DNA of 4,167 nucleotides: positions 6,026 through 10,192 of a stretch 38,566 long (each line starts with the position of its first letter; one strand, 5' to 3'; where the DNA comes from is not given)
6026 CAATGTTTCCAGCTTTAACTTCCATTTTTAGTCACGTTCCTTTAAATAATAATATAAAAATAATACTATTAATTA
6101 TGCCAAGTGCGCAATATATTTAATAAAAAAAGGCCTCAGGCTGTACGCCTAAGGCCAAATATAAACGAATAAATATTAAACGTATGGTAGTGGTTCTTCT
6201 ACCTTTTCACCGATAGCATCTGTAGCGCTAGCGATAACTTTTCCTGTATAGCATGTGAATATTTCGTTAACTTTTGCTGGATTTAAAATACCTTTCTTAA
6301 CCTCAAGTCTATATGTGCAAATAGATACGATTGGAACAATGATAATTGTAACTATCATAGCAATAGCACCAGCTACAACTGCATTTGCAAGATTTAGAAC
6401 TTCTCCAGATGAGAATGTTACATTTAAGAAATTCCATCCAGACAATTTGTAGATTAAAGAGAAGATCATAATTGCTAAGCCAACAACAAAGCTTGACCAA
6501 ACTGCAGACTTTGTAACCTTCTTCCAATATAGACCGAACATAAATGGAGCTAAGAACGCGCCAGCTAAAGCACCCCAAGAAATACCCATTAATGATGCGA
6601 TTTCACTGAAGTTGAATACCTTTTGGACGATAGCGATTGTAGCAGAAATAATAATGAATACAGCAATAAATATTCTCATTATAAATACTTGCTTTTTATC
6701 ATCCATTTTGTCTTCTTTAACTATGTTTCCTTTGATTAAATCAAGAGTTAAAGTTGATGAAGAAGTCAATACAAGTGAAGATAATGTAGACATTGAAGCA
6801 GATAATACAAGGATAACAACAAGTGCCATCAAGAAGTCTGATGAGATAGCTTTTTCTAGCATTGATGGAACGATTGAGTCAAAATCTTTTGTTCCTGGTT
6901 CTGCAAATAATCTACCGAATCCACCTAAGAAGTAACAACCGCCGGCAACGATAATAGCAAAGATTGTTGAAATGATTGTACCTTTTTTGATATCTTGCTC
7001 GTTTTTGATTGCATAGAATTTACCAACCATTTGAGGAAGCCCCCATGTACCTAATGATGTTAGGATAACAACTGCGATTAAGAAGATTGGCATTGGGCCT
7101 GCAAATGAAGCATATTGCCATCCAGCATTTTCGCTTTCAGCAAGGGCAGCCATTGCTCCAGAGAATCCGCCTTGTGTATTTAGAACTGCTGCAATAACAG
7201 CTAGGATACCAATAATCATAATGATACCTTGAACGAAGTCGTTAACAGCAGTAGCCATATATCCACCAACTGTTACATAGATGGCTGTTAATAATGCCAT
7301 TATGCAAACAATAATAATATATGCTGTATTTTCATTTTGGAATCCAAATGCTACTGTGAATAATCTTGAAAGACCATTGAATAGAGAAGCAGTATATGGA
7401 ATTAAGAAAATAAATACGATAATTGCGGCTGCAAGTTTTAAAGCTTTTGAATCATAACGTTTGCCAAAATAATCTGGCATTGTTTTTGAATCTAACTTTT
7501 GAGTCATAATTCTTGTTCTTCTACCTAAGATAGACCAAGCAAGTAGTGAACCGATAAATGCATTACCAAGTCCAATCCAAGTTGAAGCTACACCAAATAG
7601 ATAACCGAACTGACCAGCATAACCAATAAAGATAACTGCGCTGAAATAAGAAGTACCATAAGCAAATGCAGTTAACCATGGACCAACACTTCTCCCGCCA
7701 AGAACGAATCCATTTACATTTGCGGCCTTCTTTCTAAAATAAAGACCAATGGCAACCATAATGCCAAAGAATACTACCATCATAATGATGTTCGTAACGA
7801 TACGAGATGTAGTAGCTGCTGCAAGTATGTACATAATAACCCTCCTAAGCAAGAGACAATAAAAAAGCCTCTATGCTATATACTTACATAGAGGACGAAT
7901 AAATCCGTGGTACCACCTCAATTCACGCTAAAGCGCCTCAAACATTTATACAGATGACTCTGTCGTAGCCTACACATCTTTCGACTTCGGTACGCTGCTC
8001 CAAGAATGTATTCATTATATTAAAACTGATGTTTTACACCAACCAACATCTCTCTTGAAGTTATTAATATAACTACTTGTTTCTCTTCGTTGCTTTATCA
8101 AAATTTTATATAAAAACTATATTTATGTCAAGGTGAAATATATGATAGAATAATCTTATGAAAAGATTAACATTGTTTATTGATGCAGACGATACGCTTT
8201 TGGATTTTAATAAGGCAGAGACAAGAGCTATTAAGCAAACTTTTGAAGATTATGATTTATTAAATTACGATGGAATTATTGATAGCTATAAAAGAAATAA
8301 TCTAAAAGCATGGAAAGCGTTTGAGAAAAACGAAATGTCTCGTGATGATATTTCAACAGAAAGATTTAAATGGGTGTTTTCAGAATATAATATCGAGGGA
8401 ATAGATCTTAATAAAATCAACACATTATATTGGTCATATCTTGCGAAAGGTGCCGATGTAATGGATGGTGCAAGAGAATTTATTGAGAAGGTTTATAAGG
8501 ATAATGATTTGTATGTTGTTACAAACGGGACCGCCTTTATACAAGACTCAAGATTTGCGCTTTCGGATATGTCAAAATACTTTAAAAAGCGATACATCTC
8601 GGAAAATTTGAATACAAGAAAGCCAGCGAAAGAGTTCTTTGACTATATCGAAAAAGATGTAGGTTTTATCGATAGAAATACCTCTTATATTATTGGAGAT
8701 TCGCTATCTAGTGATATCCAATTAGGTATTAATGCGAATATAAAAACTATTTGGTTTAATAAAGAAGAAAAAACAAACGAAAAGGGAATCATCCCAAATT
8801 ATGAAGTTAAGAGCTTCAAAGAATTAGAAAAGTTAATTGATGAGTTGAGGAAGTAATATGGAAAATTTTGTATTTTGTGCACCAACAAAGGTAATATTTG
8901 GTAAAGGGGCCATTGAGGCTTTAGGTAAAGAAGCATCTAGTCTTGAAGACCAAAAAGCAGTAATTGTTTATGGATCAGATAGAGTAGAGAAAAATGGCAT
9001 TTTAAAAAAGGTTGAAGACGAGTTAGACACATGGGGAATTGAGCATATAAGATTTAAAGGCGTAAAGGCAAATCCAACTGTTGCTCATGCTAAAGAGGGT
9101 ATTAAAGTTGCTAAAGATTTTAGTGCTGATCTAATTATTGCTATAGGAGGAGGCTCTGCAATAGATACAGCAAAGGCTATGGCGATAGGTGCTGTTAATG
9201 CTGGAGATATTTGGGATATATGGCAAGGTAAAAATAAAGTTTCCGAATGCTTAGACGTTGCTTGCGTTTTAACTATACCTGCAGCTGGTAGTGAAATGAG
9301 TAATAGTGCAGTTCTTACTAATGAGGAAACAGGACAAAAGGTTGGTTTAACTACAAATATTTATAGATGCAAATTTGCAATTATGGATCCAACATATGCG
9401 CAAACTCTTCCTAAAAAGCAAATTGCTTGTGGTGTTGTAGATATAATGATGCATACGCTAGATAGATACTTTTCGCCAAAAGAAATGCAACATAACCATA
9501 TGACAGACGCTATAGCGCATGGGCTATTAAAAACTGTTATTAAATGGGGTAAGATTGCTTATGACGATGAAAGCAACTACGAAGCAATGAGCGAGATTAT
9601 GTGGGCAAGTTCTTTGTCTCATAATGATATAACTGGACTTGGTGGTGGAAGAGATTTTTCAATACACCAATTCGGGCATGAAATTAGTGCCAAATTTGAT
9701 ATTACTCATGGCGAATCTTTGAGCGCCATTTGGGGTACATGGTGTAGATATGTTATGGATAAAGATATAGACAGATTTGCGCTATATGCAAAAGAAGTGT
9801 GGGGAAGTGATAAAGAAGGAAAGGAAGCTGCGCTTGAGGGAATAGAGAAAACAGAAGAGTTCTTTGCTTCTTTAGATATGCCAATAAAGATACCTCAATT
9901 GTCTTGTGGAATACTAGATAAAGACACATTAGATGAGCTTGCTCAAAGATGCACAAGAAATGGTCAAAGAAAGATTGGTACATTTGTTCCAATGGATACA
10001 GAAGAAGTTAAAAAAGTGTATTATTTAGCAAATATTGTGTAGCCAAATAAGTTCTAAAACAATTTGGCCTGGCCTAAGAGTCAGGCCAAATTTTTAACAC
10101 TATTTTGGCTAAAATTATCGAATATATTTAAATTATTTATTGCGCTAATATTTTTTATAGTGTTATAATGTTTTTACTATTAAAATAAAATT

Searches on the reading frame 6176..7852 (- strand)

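Call 67: search_protein_families(library=pfam, proteins=[window:6176-7852:-], max_evalue=0.00001)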
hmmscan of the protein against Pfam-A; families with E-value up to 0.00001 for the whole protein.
window:6176-7852:- (558 aa): 1 family
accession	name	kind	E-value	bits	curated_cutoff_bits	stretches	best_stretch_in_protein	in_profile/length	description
PF00474.23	SSF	-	3.5e-52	178.1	22.8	1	49-456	1-404/406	Sodium:solute symporter family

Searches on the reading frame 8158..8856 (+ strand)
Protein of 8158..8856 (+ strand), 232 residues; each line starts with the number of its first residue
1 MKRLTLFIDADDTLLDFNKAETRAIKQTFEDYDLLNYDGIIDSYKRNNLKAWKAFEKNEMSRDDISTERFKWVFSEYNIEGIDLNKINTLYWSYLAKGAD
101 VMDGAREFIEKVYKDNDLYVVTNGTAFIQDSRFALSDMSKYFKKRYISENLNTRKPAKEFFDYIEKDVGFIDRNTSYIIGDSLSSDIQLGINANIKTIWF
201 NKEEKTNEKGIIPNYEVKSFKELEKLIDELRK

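Call 67: search_protein_families(library=pfam, proteins=[window:8158-8856:+], max_evalue=0.00001)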
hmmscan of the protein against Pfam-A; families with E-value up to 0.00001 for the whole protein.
window:8158-8856:+ (232 aa): 3 families
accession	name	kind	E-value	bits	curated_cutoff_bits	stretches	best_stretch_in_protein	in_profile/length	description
PF13419.12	HAD_2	-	2.2e-14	54.4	23.8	1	9-199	4-177/178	Haloacid dehalogenase-like hydrolase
PF00702.32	Hydrolase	-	7.4e-10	40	26.4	1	5-193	3-190/191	haloacid dehalogenase-like hydrolase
PF13242.12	Hydrolase_like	-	2.7e-08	34.1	22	1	154-209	3-57/75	HAD-hyrolase-like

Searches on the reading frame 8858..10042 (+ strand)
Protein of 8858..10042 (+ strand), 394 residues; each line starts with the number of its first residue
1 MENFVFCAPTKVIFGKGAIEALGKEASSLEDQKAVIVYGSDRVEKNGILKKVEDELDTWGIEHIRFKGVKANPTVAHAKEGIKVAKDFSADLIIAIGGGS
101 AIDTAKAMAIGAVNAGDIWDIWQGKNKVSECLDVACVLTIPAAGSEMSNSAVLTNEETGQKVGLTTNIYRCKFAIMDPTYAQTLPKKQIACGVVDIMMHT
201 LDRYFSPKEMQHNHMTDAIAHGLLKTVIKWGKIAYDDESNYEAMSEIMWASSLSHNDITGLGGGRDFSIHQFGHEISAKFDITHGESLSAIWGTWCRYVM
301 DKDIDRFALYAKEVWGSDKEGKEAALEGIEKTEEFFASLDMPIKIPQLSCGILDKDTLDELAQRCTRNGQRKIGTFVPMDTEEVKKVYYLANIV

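Call 67: search_protein_families(library=pfam, proteins=[window:8858-10042:+], max_evalue=0.00001)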
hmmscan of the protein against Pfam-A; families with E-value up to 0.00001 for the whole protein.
window:8858-10042:+ (394 aa): 3 families
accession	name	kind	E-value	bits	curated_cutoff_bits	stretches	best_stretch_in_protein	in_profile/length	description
PF00465.25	Fe-ADH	-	2.7e-47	160.9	31.3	1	9-178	1-168/168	Iron-containing alcohol dehydrogenase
PF25137.1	ADH_Fe_C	-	5.3e-22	78.9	27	1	190-388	2-190/194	Fe-containing alcohol dehydrogenase family, C-terminal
PF13685.12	Fe-ADH_2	-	5.6e-11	43.1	28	1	14-110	2-95/149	Iron-containing alcohol dehydrogenase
